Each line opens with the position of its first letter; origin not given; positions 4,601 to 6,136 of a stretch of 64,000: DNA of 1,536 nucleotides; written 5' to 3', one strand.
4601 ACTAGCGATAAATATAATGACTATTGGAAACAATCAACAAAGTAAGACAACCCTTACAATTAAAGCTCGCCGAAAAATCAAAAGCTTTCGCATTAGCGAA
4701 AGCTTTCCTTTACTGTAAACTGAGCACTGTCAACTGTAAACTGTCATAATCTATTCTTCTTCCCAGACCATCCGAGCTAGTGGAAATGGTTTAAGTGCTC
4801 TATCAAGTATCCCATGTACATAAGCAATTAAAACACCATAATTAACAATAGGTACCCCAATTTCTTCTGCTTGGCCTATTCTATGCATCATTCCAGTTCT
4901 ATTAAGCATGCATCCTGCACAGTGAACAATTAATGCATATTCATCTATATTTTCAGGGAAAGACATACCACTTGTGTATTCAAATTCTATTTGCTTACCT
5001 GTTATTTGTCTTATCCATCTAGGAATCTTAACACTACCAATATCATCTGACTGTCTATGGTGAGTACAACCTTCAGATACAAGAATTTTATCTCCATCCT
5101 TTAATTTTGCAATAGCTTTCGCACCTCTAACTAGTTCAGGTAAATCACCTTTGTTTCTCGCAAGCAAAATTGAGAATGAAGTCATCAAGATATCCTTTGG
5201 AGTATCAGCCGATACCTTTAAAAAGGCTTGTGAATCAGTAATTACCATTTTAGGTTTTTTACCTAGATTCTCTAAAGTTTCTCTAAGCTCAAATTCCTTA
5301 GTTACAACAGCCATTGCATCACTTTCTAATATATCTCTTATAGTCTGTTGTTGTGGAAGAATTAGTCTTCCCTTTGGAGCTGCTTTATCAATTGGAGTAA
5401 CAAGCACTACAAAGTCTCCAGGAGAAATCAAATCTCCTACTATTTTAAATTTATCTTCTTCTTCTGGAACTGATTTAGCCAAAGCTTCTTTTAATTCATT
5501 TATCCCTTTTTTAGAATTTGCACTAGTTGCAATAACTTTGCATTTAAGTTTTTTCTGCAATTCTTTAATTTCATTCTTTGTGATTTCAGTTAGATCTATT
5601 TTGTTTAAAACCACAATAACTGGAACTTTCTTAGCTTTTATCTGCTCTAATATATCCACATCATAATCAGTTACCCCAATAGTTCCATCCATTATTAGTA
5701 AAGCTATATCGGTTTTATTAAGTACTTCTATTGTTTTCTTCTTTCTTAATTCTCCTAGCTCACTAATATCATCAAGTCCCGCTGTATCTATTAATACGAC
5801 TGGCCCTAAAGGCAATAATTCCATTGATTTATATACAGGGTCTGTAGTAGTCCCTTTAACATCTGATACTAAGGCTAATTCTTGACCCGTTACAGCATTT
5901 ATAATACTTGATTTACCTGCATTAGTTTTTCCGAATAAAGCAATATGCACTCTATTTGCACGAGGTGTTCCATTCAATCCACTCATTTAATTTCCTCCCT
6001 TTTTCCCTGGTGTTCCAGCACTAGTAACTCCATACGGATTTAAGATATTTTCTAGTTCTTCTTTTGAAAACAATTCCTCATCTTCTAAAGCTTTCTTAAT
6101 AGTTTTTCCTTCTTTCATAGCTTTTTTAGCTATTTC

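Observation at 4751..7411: Aspartate ammonia-lyase translationally coupled to the [FeFe]-hydrogenase maturase HydF, away from hydE/hydG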

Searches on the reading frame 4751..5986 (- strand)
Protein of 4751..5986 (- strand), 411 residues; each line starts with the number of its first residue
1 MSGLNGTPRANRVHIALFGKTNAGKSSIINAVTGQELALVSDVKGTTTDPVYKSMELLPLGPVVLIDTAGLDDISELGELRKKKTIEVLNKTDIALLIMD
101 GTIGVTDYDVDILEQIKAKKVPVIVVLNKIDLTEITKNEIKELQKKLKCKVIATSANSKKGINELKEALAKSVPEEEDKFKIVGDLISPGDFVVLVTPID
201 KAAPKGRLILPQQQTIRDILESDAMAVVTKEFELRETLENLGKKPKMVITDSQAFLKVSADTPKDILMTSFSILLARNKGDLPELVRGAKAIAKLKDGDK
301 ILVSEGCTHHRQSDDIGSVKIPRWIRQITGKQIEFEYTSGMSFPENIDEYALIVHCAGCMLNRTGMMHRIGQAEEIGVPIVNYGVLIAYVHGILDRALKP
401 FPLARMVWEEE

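Call 3: search_protein_families(library=ncbifam, proteins=[window:4751-5986:-])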
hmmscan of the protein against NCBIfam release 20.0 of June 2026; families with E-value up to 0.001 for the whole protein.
window:4751-5986:- (411 aa): 35 families (the best 25 are shown)
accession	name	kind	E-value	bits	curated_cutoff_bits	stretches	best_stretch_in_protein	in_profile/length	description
TIGR03918.1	GTP_HydF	equivalog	1.9e-177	589.9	325.55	1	7-398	2-392/392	[FeFe] hydrogenase H-cluster maturation GTPase HydF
TIGR03594.1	GTPase_EngA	equivalog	1.8e-31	109.6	306.7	1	11-175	174-348/432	ribosome biogenesis GTPase Der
TIGR00450.1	mnmE_trmE_thdF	equivalog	3.3e-26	92.4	252.6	1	11-182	208-378/446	tRNA uridine-5-carboxymethylaminomethyl(34) synthesis GTPase MnmE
NF000908.1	PRK00089.1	equivalog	1.3e-24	87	237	1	14-180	5-174/291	GTPase Era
NF003661.0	PRK05291.1-3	equivalog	6e-22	78.6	380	1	13-176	217-373/448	tRNA uridine-5-carboxymethylaminomethyl(34) synthesis GTPase MnmE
TIGR00231.1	small_GTP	domain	3e-21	75.9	42.5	1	12-166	3-159/164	GTP-binding protein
NF002828.0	PRK03003.1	equivalog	2.4e-19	69.3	631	2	14-71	215-271/477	ribosome biogenesis GTPase Der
TIGR03156.1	GTP_HflX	equivalog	5e-19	68.4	216.75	1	9-172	186-350/351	GTPase HflX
TIGR00436.1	era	equivalog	3.2e-18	66.1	116.25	1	14-178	2-168/270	GTPase Era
NF007071.0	PRK09518.1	equivalog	3.9e-18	65.3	953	1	14-173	446-614/706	bifunctional cytidylate kinase/GTPase Der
TIGR03598.1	GTPase_YsxC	equivalog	5.5e-16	58.8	124.45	1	5-169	11-185/186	ribosome biogenesis GTP-binding protein YihA/YsxC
NF008280.0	PRK11058.1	equivalog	5.3e-15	55.1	441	1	9-176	194-364/426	ribosome rescue GTPase HflX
TIGR00437.1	feoB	equivalog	1.1e-12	47.5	315.65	1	19-203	1-153/594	ferrous iron transport protein B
TIGR03596.1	GTPase_YlqF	equivalog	2.7e-10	40.1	208.2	1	83-181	13-110/276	ribosome biogenesis GTPase YlqF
NF007105.0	PRK09554.1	equivalog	3.3e-10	38.7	683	1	12-253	3-248/772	Fe(2+) transporter permease subunit FeoB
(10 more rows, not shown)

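Call 4: search_protein_families(library=pfam, proteins=[window:4751-5986:-])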
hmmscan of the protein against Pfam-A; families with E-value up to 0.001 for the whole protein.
window:4751-5986:- (411 aa): 12 families
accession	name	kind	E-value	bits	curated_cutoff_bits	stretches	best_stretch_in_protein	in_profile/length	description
PF18133.7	HydF_tetramer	-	1.1e-48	164.4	22.6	1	284-400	2-118/118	Hydrogen maturase F tetramerization domain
PF18128.7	HydF_dimer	-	9.4e-40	135.2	23.4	1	182-280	1-99/99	Hydrogen maturase F dimerization domain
PF01926.29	MMR_HSR1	-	2.1e-22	79.8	21.9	1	14-129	1-113/113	50S ribosome-binding GTPase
PF02421.24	FeoB_N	-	1.4e-15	57.5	27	1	14-168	2-155/156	Ferrous iron transport protein B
PF03193.22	RsgA_GTPase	-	7.8e-11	42.5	30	1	113-172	46-107/174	RsgA GTPase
PF00009.33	GTP_EFTU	-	4.7e-10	39.8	26.5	1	83-174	84-187/188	Elongation factor Tu GTP binding domain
PF00350.29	Dynamin_N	-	4.2e-08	33.8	27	1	15-48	1-33/168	Dynamin family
PF00071.28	Ras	-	1e-07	32.2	21.6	1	15-173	2-160/162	Ras family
PF16897.10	MMR_HSR1_Xtn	-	8.6e-06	26.1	35.2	1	111-169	47-100/106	C-terminal region of MMR_HSR1 domain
PF00025.27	Arf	-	0.00038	20.4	22.3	0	112-172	107-173/174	ADP-ribosylation factor family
PF04548.22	AIG1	-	0.00039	20.2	27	1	14-118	2-109/212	AIG1 family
PF02603.21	Hpr_kinase_N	-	0.0006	20.3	24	0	111-169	71-125/125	HPr Serine kinase N terminus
